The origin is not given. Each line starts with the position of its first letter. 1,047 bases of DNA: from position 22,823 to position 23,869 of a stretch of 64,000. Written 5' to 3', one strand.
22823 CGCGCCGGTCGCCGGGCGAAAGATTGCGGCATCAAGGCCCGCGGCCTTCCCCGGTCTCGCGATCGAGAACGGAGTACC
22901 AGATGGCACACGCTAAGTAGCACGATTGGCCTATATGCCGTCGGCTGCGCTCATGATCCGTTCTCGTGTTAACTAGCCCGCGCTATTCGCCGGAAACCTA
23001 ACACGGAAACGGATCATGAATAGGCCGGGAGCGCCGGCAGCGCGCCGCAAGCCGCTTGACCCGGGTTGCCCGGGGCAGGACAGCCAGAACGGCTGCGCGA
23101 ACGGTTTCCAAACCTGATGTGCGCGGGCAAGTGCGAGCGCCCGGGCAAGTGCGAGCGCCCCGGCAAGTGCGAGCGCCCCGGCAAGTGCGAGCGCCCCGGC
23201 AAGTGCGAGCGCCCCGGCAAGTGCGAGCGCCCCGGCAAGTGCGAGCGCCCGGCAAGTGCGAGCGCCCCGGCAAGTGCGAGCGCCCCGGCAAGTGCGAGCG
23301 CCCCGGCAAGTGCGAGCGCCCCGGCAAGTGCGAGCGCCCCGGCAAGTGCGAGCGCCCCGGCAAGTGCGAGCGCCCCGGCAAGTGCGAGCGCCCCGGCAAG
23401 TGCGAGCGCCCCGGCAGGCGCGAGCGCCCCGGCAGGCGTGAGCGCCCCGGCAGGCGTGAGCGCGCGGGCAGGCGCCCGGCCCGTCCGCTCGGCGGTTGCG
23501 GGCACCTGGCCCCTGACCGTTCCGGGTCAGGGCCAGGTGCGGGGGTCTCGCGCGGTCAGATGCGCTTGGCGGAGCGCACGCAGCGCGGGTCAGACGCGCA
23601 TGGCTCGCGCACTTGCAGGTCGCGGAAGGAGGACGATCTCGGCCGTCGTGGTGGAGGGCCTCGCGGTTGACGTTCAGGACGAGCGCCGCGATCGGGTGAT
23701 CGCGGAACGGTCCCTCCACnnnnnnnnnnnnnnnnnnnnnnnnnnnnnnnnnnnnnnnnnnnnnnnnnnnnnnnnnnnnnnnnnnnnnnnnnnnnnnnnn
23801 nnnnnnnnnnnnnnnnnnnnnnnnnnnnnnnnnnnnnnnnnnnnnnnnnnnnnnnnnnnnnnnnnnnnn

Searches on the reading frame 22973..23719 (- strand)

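Call 94: search_protein_families(library=pfam, proteins=[window:22973-23719:-], max_evalue=0.001)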
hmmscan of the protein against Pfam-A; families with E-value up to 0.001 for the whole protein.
window:22973-23719:- (248 aa): 1 family
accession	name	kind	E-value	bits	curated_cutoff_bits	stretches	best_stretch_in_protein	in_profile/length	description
PF24646.2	DUF7640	-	0.00014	22.6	28.1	1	83-159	8-87/121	Domain of unknown function (DUF7640)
